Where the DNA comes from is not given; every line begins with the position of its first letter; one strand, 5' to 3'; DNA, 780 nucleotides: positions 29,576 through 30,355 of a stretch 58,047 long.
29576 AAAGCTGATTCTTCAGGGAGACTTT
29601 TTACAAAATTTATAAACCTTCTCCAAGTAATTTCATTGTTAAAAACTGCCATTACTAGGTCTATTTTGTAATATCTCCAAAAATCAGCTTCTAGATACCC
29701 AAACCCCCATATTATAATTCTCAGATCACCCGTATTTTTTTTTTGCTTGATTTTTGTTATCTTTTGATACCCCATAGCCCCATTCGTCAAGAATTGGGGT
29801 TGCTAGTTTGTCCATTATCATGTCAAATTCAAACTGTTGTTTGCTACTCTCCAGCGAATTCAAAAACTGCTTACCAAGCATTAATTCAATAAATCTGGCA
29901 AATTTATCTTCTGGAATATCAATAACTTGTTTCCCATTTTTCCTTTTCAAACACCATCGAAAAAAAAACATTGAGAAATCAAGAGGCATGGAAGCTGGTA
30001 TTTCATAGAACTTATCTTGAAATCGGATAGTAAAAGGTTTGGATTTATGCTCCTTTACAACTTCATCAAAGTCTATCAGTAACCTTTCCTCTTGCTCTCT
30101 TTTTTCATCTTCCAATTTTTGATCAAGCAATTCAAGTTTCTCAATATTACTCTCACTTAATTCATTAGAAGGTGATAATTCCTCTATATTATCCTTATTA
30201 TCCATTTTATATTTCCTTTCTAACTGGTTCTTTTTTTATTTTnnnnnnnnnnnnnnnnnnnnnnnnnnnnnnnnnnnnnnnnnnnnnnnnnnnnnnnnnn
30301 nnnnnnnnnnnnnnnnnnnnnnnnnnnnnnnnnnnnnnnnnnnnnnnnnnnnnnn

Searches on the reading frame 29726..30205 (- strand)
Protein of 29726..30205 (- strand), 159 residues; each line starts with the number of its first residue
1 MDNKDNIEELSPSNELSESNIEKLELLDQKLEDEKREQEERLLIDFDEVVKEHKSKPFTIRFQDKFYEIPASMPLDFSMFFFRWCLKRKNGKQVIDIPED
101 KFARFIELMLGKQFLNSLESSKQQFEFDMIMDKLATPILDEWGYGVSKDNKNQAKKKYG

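Call 87: find_homologous_proteins(query=window:29726-30205:-, max_evalue=1e-10)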
Query window:29726-30205:- (159 aa): 4 proteins with E <= 1e-10 among 62 candidates.
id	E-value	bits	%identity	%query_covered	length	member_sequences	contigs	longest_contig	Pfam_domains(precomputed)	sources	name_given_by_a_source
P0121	1.7e-97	342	100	100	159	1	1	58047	-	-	-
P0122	8.2e-82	291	85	99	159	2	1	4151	-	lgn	-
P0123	5.5e-55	204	64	94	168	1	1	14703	-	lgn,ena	-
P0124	1.2e-50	190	57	99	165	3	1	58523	-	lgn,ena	-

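Call 88: find_encoding_contigs(protein=P0122, flank=3000, max_places=4)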
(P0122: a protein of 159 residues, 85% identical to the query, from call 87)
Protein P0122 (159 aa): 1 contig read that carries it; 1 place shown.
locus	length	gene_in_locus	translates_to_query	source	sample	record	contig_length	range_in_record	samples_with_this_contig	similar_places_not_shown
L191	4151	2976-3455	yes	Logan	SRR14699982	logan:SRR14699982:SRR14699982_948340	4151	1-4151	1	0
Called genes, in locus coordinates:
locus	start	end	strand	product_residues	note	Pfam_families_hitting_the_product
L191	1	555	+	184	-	?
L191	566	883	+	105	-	-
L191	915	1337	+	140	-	-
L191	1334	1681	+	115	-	-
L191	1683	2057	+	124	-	-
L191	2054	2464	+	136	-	PF12691:Phage_tail_terminator_6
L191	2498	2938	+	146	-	-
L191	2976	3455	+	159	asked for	-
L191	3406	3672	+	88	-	-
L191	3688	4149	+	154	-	?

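Call 89: find_encoding_contigs(protein=P0123, flank=3000, max_places=4)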
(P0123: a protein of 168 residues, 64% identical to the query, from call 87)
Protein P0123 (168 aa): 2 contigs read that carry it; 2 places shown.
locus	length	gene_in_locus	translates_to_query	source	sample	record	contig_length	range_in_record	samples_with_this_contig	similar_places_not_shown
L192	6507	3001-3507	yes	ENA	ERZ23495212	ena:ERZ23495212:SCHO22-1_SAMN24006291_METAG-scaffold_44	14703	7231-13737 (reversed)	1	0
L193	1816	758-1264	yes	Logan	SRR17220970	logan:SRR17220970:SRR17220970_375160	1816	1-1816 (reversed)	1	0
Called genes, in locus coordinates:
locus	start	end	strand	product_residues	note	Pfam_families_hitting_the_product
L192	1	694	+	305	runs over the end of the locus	PF03382:DUF285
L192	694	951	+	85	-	-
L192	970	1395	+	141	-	-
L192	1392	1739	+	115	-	-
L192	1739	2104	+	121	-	-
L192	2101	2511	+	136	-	PF12691:Phage_tail_terminator_6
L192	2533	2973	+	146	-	-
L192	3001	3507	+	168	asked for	-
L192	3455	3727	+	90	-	-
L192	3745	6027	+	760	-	PF10145:PhageMin_Tail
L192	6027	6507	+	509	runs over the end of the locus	-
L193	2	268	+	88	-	?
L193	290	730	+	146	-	-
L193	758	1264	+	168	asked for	-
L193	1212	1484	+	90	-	-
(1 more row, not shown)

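Call 90: find_encoding_contigs(protein=P0124, flank=3000, max_places=4)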
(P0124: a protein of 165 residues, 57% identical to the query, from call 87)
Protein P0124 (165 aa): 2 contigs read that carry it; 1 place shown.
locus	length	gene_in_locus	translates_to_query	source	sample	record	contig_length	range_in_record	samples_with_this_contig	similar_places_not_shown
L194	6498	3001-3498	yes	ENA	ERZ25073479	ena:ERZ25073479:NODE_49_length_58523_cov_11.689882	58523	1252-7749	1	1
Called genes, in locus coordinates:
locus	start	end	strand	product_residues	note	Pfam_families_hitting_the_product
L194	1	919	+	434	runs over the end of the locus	-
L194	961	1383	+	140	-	-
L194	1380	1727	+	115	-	-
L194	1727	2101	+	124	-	-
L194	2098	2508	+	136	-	PF12691:Phage_tail_terminator_6 (weak)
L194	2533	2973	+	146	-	-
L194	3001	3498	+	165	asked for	-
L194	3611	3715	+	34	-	-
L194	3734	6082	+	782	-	PF10145:PhageMin_Tail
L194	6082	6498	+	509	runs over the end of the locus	-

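Call 106: search_protein_families(library=pfam, proteins=[window:29726-30205:-], max_evalue=0.001)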
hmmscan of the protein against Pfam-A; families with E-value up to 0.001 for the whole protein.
window:29726-30205:- (159 aa): 0 families
